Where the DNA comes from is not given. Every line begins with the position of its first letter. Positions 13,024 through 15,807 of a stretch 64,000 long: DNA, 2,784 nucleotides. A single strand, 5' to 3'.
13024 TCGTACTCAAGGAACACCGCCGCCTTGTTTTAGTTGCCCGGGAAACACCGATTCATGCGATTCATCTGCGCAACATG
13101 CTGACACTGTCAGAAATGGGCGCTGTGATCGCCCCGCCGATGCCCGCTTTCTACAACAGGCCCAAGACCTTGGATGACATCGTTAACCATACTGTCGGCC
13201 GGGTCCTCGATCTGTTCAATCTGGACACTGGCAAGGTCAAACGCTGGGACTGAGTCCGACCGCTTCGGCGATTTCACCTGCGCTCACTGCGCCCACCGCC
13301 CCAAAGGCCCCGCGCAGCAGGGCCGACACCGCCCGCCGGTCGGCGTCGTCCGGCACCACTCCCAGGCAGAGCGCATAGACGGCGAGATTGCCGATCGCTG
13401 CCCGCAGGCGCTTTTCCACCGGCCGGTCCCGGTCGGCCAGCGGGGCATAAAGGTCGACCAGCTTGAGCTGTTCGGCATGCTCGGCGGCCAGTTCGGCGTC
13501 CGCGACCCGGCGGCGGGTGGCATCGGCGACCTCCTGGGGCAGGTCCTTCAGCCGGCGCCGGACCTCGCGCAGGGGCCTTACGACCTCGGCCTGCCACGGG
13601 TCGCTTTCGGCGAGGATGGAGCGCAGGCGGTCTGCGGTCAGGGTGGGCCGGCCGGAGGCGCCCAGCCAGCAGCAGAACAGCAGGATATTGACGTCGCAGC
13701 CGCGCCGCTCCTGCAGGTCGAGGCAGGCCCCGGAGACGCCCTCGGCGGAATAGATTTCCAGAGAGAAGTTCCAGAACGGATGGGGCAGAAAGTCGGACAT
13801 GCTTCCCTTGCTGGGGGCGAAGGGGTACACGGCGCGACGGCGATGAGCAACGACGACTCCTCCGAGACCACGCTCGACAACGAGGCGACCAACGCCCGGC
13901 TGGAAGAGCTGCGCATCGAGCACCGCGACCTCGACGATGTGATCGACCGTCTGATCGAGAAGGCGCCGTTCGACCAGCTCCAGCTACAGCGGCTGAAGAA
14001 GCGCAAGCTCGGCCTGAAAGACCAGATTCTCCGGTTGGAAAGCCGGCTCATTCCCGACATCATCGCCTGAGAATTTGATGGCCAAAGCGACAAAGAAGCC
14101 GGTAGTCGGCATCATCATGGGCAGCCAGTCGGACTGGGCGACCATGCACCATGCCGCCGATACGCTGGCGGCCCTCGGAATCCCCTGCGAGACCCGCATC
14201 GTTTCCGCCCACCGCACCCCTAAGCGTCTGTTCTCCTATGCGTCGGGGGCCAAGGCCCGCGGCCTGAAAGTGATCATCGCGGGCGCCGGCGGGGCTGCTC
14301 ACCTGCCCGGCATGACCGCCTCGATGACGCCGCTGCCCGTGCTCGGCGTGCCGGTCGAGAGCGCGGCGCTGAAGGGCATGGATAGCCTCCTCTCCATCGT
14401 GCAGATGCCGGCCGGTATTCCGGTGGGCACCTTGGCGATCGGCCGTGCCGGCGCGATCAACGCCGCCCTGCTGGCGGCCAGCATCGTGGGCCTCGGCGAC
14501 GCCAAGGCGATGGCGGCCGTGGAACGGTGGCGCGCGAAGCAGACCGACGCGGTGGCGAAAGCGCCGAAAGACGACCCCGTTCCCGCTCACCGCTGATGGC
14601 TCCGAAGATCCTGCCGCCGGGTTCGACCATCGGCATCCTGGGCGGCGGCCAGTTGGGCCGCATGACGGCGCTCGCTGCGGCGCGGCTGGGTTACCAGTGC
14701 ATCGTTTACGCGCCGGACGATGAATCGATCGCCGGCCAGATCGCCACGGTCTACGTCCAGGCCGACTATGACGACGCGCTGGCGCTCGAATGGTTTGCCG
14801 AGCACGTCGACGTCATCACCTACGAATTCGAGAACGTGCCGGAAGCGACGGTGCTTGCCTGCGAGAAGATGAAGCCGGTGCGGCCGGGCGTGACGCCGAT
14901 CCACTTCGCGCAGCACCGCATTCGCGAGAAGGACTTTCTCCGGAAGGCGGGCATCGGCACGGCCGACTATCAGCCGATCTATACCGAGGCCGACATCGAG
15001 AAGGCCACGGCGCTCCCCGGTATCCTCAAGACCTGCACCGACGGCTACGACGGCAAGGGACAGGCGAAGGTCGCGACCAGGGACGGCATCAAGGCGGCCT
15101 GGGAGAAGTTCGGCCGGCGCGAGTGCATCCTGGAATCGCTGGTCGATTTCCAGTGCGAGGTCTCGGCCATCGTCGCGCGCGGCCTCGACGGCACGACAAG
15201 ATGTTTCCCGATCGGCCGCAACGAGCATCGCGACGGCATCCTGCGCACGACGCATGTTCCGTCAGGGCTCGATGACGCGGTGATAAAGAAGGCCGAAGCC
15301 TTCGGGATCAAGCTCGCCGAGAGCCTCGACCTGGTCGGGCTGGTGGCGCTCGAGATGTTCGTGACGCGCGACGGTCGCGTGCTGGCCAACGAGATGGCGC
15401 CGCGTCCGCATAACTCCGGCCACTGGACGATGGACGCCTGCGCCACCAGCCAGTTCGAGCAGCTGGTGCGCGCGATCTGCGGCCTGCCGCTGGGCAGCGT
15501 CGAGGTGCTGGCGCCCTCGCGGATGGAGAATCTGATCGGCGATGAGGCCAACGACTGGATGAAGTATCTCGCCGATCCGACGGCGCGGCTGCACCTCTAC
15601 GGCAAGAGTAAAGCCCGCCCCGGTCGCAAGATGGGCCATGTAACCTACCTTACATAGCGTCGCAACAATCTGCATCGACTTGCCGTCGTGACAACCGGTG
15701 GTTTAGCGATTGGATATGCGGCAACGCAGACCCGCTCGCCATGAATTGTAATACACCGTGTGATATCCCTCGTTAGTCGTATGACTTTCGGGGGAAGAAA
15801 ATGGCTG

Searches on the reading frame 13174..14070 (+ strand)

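Call 42: search_protein_families(library=pfam, proteins=[window:13174-14070:+], max_evalue=0.0001)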
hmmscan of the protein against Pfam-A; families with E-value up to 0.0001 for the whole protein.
window:13174-14070:+ (298 aa): 1 family
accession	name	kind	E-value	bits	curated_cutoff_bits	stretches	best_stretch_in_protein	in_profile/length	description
PF04325.18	DUF465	-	3e-13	50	25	1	243-289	1-48/48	Protein of unknown function (DUF465)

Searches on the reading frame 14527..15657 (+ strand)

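Call 42: search_protein_families(library=pfam, proteins=[window:14527-15657:+], max_evalue=0.0001)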
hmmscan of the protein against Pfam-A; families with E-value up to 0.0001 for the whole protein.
window:14527-15657:+ (376 aa): 3 families
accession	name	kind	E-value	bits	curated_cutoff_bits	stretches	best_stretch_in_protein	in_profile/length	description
PF02222.28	ATP-grasp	-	1.6e-50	171.7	27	1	137-310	2-179/179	ATP-grasp domain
PF22660.2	RS_preATP-grasp-like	-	5.3e-29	100.9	27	1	34-129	3-98/98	Ribonucleotide synthetase preATP-grasp domain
PF17769.7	PurK_C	-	2.3e-15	56.4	22.6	1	333-375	3-46/56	Phosphoribosylaminoimidazole carboxylase C-terminal domain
